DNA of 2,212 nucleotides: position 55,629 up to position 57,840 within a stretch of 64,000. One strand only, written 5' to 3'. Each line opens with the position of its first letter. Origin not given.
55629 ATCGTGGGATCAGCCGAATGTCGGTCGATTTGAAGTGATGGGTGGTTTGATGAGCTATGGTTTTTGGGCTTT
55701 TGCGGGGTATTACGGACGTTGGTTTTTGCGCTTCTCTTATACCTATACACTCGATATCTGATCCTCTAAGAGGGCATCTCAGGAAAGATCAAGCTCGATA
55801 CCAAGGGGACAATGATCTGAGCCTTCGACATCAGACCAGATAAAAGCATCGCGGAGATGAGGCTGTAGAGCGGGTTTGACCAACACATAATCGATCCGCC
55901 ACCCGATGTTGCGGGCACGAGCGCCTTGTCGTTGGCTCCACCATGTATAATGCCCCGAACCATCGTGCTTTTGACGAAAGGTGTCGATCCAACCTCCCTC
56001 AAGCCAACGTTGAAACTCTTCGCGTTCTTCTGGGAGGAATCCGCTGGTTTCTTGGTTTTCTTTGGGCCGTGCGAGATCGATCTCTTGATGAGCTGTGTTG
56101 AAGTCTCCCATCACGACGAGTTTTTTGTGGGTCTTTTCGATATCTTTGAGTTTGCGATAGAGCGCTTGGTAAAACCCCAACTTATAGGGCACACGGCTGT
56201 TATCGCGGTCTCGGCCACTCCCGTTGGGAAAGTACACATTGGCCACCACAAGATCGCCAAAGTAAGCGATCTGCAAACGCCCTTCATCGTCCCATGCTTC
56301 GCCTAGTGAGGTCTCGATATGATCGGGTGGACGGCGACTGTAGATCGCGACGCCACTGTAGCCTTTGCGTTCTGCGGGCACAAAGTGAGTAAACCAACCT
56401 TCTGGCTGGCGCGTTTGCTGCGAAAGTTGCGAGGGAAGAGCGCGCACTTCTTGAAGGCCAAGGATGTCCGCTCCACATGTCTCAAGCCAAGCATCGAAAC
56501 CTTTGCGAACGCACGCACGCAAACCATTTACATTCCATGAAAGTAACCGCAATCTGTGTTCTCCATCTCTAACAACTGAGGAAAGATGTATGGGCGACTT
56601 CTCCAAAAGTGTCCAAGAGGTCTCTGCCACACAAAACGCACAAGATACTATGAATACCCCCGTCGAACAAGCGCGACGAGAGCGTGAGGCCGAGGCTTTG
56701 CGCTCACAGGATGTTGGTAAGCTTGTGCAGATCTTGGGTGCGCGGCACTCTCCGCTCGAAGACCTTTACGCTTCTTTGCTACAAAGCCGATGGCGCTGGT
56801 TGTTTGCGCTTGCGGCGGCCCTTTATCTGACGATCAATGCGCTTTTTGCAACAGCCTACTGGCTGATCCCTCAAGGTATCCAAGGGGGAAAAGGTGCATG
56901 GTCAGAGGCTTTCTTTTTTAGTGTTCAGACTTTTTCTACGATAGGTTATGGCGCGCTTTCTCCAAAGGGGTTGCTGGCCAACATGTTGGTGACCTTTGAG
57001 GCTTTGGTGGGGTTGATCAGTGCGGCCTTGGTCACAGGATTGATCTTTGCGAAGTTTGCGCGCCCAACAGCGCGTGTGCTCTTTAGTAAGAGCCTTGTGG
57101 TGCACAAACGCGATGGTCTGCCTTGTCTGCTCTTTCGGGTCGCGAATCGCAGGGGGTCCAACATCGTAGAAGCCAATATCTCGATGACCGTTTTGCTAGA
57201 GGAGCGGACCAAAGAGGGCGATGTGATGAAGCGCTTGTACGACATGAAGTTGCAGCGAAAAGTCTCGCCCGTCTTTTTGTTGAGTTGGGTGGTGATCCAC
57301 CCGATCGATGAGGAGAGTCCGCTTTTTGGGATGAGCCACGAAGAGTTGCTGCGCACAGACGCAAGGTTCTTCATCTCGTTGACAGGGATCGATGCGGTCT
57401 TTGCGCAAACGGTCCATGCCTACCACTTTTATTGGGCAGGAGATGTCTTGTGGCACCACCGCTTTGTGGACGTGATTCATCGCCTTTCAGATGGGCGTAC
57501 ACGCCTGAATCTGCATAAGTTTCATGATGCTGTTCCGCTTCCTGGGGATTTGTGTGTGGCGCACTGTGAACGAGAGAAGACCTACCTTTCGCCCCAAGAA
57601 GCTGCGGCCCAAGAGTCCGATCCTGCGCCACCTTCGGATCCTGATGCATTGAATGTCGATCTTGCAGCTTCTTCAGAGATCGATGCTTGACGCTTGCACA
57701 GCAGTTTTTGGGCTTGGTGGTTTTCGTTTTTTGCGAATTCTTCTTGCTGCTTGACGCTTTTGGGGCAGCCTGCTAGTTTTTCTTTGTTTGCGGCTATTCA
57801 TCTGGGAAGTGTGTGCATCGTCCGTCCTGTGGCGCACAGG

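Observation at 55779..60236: Possible cyclic-nucleotide signalling cassette: KirBac K+ channel, MBL-fold hydrolase, cNMP-binding Ser/Thr kinase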

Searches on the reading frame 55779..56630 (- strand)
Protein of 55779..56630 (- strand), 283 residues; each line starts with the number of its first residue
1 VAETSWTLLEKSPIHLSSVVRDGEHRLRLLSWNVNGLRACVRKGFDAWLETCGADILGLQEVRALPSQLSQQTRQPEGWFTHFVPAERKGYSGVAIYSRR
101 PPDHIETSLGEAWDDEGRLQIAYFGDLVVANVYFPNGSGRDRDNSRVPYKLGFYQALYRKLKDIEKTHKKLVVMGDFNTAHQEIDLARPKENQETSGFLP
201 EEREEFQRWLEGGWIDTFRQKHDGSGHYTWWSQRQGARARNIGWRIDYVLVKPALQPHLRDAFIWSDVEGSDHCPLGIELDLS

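Call 3: search_protein_families(library=pfam, proteins=[window:55779-56630:-], max_evalue=0.01)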
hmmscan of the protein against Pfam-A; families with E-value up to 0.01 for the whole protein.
window:55779-56630:- (283 aa): 2 families
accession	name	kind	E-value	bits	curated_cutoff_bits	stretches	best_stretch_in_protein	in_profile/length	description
PF03372.29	Exo_endo_phos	-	2.7e-37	129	24.5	1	30-273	1-225/225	Endonuclease/Exonuclease/phosphatase family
PF14529.12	Exo_endo_phos_2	-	0.00018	21.8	27.4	1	129-275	3-115/117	Endonuclease-reverse transcriptase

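Call 4: search_protein_families(library=ncbifam, proteins=[window:55779-56630:-], max_evalue=0.01)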
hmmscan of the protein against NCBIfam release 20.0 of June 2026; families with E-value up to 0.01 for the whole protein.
window:55779-56630:- (283 aa): 5 families
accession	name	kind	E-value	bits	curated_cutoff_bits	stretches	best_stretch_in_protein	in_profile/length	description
TIGR00633.1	xth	equivalog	5.2e-82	275.2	99.05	1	27-281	1-255/255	exodeoxyribonuclease III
TIGR00195.1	exoDNase_III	equivalog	3.8e-78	262.6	182.55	1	27-280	1-254/254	exodeoxyribonuclease III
NF010489.0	PRK13911.1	equivalog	1.1e-59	202.2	503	1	28-280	2-249/250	exodeoxyribonuclease III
NF008733.0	PRK11756.1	equivalog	3.2e-36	124.9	280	1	28-281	2-268/269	exodeoxyribonuclease III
NF003842.0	PRK05421.1-4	equivalog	0.00013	21.4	144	0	25-100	30-108/259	endonuclease/exonuclease/phosphatase family protein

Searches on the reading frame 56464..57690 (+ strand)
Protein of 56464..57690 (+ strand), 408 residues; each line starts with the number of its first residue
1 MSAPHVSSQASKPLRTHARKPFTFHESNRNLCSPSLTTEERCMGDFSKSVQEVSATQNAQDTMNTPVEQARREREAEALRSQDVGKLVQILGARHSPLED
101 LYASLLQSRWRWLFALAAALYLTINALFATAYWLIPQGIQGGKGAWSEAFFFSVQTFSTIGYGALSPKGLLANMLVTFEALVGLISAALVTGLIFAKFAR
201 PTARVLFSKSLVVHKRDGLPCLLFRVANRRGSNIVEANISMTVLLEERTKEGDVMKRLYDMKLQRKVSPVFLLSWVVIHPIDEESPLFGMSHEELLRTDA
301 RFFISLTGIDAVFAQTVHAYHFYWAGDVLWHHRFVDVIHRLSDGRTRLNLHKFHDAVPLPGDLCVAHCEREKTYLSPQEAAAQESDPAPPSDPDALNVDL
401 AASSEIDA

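Call 3: search_protein_families(library=pfam, proteins=[window:56464-57690:+], max_evalue=0.01)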
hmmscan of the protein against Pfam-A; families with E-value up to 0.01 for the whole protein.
window:56464-57690:+ (408 aa): 4 families
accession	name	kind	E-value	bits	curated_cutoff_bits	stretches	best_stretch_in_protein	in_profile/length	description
PF17655.7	IRK_C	-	4.9e-29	101.6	22.5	1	205-371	1-171/174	Inward rectifier potassium channel C-terminal domain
PF01007.26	IRK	-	4.2e-12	46.5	22.7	2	147-201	85-141/141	Inward rectifier potassium channel transmembrane domain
PF07885.22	Ion_trans_2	-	1.6e-09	38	22.5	1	126-196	7-75/79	Ion channel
PF00520.37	Ion_trans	-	0.0052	16.5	25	1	148-201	176-236/241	Ion transport protein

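Call 4: search_protein_families(library=ncbifam, proteins=[window:56464-57690:+], max_evalue=0.01)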
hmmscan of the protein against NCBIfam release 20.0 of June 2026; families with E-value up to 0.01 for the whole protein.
window:56464-57690:+ (408 aa): 2 families
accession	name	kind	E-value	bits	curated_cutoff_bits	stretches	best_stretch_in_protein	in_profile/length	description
NF007828.0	PRK10537.1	equivalog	0.00019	20.5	425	1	113-176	148-209/403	voltage-gated potassium channel protein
NF040645.1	K_channel_Meth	equivalog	0.00027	20.9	300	1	122-186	133-196/203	hyperpolarization-activated voltage-gated potassium channel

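Call 54: search_solved_structures(query=window:56590-57690:+, max_evalue=0.00001, show_alignments=1)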
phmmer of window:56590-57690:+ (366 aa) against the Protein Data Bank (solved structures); distinct sequences matched with E-value up to 0.00001: 60.
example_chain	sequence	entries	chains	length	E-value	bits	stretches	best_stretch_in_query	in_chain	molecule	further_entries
6o9t_A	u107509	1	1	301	1.2e-70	241.5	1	39-314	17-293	Inward rectifier potassium channel Kirbac3.1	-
1xl4_A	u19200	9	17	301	6.9e-70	238.9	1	39-314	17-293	Inward rectifier potassium channel | POTASSIUM CHANNEL | KIRBAC3.1 POTASSIUM CHANNEL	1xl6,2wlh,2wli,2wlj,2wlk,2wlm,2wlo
7n9k_A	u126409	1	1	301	8.2e-70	238.7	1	39-314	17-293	Inward rectifier potassium channel Kirbac3.1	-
7n9l_A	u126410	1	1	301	8.6e-70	238.6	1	39-314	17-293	Inward rectifier potassium channel Kirbac3.1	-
6o9v_A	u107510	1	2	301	1.1e-69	238.3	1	39-314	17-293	Inward rectifier potassium channel Kirbac3.1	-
2wln_A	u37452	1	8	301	1.3e-69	238.1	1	39-314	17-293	POTASSIUM CHANNEL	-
3zrs_A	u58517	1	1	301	1.3e-69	238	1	39-314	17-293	ATP-SENSITIVE INWARD RECTIFIER POTASSIUM CHANNEL 10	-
2x6a_A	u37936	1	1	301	1.4e-69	238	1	39-314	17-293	ATP-SENSITIVE INWARD RECTIFIER POTASSIUM CHANNEL 10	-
2x6b_A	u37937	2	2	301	1.4e-69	238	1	39-314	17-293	ATP-SENSITIVE INWARD RECTIFIER POTASSIUM CHANNEL 10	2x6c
2wli_A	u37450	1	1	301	4.5e-69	236.3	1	39-314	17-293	POTASSIUM CHANNEL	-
4lp8_A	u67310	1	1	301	9.3e-69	235.2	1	39-314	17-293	Inward rectifier potassium channel Kirbac3.1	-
7adi_A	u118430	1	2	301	3.7e-68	233.3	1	42-314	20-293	Inward rectifier potassium channel Kirbac3.1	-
7swj_A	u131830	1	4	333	6.9e-57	196.2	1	50-317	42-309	Inward rectifier potassium channel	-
1p7b_A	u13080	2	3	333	1e-56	195.6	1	50-317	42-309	integral membrane channel and cytosolic domains | POTASSIUM CHANNEL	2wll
2wll_A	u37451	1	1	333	2.5e-56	194.3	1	50-317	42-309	POTASSIUM CHANNEL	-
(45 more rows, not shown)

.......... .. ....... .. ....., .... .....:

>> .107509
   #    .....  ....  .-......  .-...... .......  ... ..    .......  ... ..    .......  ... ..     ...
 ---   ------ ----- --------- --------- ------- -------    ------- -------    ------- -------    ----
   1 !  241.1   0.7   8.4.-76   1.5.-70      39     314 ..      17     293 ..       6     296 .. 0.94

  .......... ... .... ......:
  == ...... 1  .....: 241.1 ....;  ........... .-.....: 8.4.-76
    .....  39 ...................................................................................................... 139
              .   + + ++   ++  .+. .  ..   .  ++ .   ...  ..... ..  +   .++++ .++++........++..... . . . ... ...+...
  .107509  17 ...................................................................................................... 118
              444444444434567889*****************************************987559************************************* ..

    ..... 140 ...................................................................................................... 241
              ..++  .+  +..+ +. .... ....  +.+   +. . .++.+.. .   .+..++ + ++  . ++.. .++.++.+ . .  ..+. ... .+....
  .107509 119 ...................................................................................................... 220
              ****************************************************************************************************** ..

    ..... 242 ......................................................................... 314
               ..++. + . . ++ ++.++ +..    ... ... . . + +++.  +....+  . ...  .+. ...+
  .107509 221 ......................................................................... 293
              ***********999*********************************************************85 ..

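Call 60: find_homologous_proteins(query=window:56590-57690:+, max_evalue=1e-20)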
Query window:56590-57690:+ (366 aa): 1768 proteins with E <= 1e-20 among 8000 candidates; the best 120 are listed.
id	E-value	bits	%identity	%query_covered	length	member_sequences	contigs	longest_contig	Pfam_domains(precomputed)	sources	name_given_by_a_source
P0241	6.1e-243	823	100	100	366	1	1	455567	PF17655.8,PF01007.27,PF07885.23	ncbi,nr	ncbi:MAG: ATP-sensitive inward rectifier potassium channel 10 [Myxococcales bacterium]|nr:ATP-sensit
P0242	3.7e-141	488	72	78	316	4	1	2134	PF17655.8,PF01007.27,PF07885.23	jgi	jgi:inward rectifier potassium channel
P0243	1.2e-134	467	69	78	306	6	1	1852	PF17655.8,PF01007.27,PF07885.23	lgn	-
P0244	5.8e-117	409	57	89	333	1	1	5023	PF17655.8,PF01007.27,PF00520.38,PF07885.23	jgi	jgi:inward rectifier potassium channel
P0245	7.2e-95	336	56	73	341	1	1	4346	PF17655.8,PF01007.27,PF07885.23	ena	-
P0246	3.9e-91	324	51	76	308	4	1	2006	PF17655.8,PF01007.27,PF07885.23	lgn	-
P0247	7.6e-91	323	53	76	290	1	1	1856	PF17655.8,PF01007.27,PF07885.23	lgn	-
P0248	8.0e-90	319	51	78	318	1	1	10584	PF17655.8,PF01007.27,PF07885.23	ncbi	-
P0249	1.6e-88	315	51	80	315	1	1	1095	PF17655.8,PF01007.27,PF07885.23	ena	-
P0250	4.5e-88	314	49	81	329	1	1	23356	PF17655.8,PF01007.27,PF07885.23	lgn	-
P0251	7.2e-88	313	48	83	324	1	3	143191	PF17655.8,PF01007.27,PF07885.23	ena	-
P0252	1.7e-87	312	53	72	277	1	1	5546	PF17655.8,PF01007.27,PF07885.23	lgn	-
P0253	8.0e-87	310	51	71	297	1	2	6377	PF17655.8,PF01007.27,PF07885.23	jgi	jgi:inward rectifier potassium channel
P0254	1.4e-86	309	51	75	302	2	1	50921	PF17655.8,PF01007.27,PF07885.23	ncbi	-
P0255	2.6e-86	308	52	77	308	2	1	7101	PF17655.8,PF01007.27,PF07885.23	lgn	-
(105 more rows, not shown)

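Call 61: find_encoding_contigs(protein=P0242, flank=5000, max_places=2)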
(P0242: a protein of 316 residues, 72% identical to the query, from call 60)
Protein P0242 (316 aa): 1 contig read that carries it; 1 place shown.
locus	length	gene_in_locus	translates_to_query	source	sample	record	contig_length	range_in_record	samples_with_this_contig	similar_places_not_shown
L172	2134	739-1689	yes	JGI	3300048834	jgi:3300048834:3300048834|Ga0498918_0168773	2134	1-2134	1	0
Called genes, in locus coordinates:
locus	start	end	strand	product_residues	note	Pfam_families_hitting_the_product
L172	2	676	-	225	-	?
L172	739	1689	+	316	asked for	PF01007:IRK, PF07885:Ion_trans_2, PF17655:IRK_C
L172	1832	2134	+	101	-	?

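Call 62: find_encoding_contigs(protein=P0245, flank=5000, max_places=2)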
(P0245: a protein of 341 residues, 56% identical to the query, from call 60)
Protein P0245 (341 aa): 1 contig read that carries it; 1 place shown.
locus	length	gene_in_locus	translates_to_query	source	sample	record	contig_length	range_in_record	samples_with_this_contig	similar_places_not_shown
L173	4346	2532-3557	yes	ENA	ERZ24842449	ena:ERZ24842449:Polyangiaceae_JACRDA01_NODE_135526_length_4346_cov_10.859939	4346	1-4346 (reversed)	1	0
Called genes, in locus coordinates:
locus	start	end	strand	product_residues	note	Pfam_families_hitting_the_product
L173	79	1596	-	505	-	-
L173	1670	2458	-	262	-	-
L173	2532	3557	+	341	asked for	PF01007:IRK, PF07885:Ion_trans_2 (weak), PF17655:IRK_C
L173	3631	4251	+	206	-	-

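Call 63: find_encoding_contigs(protein=P0248, flank=5000, max_places=2)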
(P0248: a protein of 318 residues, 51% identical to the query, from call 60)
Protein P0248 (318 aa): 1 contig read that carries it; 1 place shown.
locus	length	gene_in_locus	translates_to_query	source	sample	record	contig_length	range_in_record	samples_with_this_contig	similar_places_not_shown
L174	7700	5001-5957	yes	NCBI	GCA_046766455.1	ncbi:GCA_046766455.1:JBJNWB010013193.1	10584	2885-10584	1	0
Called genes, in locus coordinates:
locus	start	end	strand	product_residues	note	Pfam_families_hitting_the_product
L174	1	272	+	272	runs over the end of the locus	PF00034:Cytochrom_C, PF13442:Cytochrome_CBB3, PF00034:Cytochrom_C (weak)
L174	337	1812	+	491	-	PF13229:Beta_helix, PF05048:NosD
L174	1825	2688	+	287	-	PF03190:Thioredox_DsbH (weak), PF13899:Thioredoxin_7, PF13098:Thioredoxin_2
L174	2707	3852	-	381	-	PF07724:AAA_2, PF13401:AAA_22 (faint), PF00004:AAA, PF07728:AAA_5 (weak), PF10431:ClpB_D2-small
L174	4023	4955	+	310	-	PF01007:IRK, PF07885:Ion_trans_2, PF17655:IRK_C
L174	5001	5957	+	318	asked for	PF01007:IRK, PF07885:Ion_trans_2, PF17655:IRK_C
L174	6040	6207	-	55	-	-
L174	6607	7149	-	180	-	PF01252:Peptidase_A8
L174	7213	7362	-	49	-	-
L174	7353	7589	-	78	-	-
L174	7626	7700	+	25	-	?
